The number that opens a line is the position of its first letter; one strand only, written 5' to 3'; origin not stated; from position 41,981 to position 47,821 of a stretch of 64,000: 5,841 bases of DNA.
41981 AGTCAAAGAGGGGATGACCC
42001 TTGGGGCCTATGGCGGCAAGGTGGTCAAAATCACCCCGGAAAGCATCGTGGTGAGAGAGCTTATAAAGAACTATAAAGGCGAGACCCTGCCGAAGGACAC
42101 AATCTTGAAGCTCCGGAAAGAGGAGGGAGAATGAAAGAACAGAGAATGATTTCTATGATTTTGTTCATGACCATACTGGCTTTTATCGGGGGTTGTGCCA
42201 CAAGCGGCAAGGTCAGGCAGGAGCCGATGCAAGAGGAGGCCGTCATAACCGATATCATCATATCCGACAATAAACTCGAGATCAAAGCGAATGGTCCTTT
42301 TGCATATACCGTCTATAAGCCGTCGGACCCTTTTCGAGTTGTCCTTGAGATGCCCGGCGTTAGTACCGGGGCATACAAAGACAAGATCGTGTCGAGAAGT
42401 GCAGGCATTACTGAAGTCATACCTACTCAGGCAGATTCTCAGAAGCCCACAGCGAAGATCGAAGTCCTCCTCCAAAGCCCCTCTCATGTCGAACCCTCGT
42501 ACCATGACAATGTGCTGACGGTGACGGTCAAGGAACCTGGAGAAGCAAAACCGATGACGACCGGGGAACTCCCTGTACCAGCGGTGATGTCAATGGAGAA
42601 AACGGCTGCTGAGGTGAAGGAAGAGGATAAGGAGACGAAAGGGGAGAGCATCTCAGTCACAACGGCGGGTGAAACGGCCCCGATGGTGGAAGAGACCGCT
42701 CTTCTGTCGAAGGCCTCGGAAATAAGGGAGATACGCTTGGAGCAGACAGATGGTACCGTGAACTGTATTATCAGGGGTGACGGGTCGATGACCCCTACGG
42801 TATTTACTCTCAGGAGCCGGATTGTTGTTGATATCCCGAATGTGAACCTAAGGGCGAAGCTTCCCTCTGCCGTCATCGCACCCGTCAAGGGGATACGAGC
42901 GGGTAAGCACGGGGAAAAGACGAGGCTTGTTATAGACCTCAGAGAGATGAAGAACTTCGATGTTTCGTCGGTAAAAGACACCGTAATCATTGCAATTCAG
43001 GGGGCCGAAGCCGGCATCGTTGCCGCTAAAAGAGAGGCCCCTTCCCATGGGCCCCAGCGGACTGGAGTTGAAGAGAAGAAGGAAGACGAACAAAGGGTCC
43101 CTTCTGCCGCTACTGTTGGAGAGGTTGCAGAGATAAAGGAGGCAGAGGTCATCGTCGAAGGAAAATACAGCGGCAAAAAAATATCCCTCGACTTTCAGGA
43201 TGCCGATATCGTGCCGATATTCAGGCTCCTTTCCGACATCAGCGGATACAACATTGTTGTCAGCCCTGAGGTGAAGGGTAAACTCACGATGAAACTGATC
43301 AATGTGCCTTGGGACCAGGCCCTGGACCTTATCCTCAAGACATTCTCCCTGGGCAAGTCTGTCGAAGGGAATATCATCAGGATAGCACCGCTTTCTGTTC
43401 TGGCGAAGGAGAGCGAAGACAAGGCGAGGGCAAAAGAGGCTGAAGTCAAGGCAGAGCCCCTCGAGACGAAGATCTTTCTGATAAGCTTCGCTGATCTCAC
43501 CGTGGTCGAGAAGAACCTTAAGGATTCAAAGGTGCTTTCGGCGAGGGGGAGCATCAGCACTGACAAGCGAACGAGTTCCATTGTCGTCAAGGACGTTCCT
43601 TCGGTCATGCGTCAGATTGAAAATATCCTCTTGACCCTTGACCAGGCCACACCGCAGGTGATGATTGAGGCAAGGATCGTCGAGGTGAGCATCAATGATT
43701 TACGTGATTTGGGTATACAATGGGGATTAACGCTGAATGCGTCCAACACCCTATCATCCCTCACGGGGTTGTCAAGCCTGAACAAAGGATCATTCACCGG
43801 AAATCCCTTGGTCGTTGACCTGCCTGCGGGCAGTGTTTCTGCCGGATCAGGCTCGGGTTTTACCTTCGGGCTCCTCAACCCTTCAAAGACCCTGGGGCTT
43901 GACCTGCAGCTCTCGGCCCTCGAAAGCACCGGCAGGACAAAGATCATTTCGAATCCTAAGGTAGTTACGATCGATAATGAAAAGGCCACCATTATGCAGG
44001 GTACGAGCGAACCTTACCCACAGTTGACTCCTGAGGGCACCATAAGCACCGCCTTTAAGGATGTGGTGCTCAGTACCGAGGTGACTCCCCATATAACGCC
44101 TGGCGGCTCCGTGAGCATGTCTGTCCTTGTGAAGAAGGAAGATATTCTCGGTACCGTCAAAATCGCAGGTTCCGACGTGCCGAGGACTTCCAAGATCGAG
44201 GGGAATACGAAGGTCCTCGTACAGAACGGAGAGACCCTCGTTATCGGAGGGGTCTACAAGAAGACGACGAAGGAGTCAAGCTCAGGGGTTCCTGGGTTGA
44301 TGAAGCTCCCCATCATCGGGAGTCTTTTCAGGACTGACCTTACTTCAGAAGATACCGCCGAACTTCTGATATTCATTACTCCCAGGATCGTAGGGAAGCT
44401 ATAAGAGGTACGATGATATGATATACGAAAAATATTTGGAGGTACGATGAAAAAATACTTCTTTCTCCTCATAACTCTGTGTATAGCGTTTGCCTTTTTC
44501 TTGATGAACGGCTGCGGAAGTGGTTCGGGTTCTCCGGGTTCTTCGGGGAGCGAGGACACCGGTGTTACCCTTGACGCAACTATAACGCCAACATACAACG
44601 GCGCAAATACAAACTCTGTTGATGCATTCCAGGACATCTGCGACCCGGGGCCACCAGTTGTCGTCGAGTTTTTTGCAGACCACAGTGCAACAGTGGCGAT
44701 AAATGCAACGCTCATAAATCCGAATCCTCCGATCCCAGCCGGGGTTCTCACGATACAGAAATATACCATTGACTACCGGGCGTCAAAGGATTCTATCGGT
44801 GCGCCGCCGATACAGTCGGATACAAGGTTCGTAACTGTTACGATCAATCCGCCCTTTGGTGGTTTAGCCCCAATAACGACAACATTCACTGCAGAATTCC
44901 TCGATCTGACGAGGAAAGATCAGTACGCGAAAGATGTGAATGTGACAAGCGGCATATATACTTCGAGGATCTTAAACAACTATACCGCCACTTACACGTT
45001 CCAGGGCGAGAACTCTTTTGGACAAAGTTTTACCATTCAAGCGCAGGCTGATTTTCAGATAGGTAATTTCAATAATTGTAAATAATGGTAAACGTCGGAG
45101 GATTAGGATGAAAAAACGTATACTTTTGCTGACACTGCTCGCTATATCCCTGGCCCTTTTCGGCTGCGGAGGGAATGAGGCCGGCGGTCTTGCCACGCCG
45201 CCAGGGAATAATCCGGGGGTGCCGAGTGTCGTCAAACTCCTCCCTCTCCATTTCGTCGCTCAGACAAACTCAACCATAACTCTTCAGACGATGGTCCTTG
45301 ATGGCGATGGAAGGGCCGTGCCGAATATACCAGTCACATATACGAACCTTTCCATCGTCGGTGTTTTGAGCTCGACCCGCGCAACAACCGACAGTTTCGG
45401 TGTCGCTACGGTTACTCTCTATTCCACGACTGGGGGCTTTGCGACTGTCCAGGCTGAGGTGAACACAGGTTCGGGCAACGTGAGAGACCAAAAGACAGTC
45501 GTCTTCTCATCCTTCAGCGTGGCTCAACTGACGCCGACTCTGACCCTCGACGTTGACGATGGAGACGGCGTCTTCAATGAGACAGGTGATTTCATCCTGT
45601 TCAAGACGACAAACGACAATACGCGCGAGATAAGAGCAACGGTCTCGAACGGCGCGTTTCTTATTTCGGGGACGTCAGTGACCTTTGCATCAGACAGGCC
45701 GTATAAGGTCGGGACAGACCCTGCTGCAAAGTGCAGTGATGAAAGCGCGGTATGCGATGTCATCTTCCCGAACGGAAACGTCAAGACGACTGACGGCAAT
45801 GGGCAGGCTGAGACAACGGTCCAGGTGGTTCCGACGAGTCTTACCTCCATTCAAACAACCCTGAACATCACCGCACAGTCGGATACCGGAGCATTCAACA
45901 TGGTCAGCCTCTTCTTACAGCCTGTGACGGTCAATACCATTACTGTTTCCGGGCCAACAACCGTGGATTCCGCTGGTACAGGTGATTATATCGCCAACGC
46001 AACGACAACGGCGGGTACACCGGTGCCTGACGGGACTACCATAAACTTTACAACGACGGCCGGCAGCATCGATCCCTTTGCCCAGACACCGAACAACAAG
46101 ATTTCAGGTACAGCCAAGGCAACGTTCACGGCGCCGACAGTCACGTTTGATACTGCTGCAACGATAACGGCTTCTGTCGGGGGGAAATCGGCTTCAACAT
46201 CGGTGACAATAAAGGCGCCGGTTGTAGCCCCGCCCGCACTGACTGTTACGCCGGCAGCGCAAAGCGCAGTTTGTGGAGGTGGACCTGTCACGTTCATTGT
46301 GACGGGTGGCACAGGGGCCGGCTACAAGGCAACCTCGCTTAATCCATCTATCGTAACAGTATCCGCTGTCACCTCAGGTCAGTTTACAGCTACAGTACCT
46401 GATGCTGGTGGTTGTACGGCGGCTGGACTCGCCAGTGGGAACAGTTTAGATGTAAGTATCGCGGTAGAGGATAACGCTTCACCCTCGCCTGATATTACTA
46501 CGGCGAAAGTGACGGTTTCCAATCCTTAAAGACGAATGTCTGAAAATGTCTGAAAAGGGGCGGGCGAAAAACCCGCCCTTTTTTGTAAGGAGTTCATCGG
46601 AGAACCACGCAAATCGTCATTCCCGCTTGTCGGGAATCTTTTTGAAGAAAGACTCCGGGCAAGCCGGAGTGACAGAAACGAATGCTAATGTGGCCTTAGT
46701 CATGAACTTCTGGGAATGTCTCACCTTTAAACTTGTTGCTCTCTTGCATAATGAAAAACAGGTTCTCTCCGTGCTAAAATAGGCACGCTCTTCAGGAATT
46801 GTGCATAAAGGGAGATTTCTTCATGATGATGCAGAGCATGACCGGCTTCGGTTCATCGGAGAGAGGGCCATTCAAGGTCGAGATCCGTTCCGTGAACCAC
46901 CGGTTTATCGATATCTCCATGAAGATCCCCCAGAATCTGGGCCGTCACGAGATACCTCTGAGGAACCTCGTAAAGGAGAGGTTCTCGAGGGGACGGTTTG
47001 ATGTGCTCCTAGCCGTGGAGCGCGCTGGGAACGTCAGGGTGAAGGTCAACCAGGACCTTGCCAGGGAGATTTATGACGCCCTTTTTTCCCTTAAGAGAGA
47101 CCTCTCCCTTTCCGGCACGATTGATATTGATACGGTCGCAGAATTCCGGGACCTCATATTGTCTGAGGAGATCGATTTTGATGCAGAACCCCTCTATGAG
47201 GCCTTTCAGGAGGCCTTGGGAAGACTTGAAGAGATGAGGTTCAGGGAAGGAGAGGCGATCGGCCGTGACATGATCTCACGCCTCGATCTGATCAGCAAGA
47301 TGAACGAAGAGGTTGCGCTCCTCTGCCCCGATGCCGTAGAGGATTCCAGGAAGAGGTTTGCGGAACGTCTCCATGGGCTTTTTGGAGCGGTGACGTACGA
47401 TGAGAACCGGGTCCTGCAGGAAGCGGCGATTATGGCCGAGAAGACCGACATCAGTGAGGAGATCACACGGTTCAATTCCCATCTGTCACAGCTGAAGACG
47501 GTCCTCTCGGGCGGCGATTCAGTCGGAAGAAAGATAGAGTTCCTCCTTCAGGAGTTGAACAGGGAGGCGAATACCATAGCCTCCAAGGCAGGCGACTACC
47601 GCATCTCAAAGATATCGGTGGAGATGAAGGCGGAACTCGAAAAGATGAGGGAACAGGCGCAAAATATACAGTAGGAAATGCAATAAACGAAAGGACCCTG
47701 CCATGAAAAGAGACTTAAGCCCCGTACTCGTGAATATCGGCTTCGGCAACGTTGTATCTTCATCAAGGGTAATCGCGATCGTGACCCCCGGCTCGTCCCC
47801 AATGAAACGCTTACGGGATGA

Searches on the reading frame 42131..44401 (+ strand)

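Call 36: search_protein_families(library=pfam, proteins=[window:42131-44401:+], max_evalue=0.00001)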
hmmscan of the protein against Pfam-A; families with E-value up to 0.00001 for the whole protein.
window:42131-44401:+ (757 aa): 4 families
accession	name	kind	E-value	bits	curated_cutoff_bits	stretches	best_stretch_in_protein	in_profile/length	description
PF00263.26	Secretin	-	2.2e-43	148.2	27.5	1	596-754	1-168/169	Bacterial type II and III secretion system protein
PF11741.13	AMIN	-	8.4e-16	58.3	20.5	1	201-277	2-88/101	AMIN domain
PF21305.2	type_II_gspD_N0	-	3.7e-07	30.3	27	1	353-388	1-36/71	GspD-like, N0 domain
PF03958.22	Secretin_N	-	1e-06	29.3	28.2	1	448-509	3-69/69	Bacterial type II/III secretion system short domain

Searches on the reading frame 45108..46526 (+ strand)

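Call 71: search_protein_families(library=pfam, proteins=[window:45108-46526:+], max_evalue=0.00001)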
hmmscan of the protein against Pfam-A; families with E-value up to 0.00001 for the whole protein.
window:45108-46526:+ (473 aa): 1 family
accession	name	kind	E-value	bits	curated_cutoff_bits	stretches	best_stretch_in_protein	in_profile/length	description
PF02369.22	Big_1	-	2.8e-10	40.6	34.9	1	49-131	11-90/93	Bacterial Ig-like domain (group 1)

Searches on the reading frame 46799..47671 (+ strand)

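Call 71: search_protein_families(library=pfam, proteins=[window:46799-47671:+], max_evalue=0.00001)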
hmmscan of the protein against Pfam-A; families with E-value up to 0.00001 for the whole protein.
window:46799-47671:+ (291 aa): 2 families
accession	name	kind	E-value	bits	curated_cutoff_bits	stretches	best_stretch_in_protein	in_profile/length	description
PF08340.16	YicC-like_C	-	1.8e-41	141.5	27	1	176-290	5-119/120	Endoribonuclease YicC-like, C-terminal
PF03755.18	YicC-like_N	-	6.9e-37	127.7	25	1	11-154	1-154/156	Endoribonuclease YicC-like, N-terminal region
